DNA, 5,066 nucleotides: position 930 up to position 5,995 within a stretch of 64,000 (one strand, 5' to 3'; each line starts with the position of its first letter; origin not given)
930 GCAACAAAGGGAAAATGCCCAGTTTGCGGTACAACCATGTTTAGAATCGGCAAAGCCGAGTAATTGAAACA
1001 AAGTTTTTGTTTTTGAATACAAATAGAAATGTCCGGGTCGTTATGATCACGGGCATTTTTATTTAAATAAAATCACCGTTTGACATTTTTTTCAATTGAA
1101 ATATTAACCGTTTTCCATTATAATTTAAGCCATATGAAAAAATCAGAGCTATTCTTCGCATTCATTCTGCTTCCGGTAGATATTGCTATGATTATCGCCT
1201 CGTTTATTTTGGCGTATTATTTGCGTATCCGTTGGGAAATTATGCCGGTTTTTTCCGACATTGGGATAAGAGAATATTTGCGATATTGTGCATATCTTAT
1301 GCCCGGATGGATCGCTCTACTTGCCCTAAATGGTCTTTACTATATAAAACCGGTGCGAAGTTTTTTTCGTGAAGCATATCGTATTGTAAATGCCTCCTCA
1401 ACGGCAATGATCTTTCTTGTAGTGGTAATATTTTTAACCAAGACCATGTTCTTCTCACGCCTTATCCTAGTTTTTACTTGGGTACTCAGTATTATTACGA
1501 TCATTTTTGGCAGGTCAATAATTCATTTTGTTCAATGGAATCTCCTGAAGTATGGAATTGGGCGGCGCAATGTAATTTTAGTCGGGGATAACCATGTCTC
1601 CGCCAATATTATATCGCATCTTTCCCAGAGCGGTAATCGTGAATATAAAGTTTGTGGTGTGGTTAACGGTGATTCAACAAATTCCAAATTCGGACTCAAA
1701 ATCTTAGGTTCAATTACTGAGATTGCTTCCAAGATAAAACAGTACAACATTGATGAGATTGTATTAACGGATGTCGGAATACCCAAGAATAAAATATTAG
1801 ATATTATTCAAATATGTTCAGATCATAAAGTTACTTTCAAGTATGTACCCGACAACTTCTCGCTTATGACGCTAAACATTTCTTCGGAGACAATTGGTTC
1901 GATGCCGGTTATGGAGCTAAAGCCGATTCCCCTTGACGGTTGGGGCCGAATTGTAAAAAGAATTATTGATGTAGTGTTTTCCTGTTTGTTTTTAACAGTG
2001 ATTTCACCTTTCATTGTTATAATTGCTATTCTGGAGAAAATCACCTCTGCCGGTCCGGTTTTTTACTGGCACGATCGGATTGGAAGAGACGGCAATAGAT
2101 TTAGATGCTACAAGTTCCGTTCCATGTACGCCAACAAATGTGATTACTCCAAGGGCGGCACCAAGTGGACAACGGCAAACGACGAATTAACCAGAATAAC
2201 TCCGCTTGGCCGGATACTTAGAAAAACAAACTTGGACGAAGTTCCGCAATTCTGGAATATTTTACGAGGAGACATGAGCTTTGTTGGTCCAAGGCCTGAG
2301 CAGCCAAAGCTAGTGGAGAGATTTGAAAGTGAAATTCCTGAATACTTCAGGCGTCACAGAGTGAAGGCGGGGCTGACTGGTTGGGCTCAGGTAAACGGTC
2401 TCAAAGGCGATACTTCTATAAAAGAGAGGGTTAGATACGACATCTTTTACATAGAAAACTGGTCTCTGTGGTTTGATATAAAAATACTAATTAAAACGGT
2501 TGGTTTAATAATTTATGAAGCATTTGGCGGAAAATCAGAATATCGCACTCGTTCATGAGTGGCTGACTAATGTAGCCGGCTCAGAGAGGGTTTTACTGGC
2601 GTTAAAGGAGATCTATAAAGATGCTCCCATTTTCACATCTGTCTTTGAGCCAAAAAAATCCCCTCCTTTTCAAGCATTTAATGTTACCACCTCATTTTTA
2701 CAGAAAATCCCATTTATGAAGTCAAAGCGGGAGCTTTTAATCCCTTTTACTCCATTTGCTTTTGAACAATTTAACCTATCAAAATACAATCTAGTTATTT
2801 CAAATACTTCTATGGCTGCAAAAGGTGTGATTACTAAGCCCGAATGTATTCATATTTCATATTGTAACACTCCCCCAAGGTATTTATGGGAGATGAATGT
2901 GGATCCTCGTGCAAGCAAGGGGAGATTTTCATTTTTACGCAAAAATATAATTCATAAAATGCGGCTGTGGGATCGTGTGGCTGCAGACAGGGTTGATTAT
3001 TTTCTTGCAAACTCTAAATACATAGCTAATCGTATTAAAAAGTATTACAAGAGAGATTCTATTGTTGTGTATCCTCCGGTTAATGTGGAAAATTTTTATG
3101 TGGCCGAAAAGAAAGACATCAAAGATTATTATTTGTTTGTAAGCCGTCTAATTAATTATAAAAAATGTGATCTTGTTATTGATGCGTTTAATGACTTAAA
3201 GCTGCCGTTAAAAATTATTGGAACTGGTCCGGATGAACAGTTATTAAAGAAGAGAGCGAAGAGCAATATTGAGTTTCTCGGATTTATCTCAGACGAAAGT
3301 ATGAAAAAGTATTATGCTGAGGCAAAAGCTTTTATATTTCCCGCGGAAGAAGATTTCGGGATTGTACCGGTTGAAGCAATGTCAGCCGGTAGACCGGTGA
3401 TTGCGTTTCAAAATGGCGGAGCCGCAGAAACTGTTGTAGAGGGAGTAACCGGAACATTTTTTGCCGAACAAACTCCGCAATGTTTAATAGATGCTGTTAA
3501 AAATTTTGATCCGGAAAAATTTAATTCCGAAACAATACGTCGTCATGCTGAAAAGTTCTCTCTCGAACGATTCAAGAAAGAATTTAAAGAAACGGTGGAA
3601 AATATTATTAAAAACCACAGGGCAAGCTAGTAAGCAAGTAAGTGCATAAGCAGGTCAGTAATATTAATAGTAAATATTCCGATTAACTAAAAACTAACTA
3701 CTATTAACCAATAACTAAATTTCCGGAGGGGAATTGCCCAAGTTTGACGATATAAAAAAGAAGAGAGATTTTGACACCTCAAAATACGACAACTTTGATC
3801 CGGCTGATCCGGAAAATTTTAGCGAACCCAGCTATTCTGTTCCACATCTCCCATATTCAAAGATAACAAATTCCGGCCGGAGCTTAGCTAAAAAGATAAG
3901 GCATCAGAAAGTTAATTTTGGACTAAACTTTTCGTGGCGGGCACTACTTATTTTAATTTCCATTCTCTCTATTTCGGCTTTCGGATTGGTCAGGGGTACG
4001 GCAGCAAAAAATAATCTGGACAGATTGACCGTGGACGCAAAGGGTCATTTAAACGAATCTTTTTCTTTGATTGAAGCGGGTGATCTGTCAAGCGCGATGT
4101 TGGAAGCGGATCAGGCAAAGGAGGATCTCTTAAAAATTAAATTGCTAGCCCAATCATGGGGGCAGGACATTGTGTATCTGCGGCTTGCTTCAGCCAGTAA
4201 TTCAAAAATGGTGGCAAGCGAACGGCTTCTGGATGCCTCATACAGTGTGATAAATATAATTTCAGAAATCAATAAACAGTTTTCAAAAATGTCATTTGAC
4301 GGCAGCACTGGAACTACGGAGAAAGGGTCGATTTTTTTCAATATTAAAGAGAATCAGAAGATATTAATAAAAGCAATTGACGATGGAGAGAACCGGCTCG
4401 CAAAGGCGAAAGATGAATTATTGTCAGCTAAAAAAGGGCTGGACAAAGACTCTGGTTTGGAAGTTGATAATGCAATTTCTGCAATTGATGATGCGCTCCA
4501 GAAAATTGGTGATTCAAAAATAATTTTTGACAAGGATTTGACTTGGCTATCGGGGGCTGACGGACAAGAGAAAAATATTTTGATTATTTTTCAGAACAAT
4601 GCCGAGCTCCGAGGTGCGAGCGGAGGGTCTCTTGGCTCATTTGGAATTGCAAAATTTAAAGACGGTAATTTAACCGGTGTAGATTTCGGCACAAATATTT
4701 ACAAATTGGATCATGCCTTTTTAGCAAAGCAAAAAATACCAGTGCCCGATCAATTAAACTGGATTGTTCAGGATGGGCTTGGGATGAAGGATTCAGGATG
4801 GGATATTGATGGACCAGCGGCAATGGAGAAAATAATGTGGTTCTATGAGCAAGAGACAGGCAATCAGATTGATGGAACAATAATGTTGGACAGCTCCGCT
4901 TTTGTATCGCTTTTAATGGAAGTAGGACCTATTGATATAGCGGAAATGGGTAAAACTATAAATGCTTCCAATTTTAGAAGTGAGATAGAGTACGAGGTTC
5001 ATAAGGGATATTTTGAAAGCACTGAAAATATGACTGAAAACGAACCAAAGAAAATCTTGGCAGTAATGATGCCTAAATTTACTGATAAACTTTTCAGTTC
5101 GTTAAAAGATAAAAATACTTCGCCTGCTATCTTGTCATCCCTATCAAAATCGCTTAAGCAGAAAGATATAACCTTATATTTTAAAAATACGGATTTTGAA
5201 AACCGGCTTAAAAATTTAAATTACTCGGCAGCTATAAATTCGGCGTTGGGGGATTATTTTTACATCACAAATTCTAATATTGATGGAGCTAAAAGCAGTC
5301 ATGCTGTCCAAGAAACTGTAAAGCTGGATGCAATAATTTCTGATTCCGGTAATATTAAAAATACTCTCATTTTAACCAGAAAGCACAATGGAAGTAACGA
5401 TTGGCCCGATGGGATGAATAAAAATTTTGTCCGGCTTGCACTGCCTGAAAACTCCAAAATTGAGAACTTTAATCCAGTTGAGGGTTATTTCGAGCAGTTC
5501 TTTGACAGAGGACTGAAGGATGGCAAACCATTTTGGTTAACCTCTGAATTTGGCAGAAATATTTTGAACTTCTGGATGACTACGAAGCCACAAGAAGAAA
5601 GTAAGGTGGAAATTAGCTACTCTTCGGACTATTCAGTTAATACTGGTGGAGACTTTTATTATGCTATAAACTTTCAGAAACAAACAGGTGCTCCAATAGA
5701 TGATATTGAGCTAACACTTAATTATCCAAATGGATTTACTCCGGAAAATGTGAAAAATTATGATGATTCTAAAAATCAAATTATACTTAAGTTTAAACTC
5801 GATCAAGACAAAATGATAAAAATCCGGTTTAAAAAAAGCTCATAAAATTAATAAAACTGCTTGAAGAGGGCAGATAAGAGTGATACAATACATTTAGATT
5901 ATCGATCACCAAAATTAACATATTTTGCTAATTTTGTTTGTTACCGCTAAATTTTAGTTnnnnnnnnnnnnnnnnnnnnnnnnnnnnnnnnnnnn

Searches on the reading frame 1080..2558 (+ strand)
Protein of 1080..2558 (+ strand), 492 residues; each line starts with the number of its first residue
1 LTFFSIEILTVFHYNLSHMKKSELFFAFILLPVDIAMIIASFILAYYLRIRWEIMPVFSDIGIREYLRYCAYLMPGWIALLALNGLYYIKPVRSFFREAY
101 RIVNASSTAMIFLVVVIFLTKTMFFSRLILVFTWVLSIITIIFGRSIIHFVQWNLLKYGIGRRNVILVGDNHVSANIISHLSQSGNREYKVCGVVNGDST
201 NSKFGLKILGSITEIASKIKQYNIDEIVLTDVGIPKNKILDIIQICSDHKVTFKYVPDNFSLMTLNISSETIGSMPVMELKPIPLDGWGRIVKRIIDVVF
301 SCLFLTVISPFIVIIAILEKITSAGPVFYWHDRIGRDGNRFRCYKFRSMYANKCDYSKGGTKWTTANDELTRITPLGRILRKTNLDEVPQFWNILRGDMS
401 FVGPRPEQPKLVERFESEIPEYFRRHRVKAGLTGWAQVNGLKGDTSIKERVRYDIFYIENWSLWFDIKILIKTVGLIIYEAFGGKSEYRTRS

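Call 12: search_protein_families(library=pfam, proteins=[window:1080-2558:+], max_evalue=0.001)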
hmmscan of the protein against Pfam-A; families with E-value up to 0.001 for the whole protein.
window:1080-2558:+ (492 aa): 2 families
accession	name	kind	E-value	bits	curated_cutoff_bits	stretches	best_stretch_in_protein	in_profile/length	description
PF02397.22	Bac_transf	-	2.9e-68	229.3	27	1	293-477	1-177/179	Bacterial sugar transferase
PF13727.12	CoA_binding_3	-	3.8e-16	60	25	1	83-257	2-175/175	CoA-binding domain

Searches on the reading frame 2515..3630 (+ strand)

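Call 12: search_protein_families(library=pfam, proteins=[window:2515-3630:+], max_evalue=0.001)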
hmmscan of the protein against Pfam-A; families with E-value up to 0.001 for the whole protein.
window:2515-3630:+ (371 aa): 4 families
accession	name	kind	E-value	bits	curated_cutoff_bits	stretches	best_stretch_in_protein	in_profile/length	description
PF00534.26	Glycos_transf_1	-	1.7e-28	99.8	26.4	1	198-330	10-154/172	Glycosyl transferases group 1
PF13692.12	Glyco_trans_1_4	-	1.9e-26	93.5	27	1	206-329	4-137/142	Glycosyl transferases group 1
PF13439.12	Glyco_transf_4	-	7.7e-06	26.5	28.5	1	22-192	3-169/170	Glycosyltransferase Family 4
PF20706.3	GT4-conflict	-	2e-05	24.2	26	1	248-326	259-335/385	Family 4 Glycosyltransferase in conflict systems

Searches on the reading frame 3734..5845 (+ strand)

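Call 12: search_protein_families(library=pfam, proteins=[window:3734-5845:+], max_evalue=0.001)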
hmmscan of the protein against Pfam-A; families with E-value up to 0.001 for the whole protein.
window:3734-5845:+ (703 aa): 1 family
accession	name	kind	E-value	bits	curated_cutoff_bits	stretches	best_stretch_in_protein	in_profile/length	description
PF13196.11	DUF4012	-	2.5e-19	70.6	28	1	278-421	2-142/144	Protein of unknown function (DUF4012)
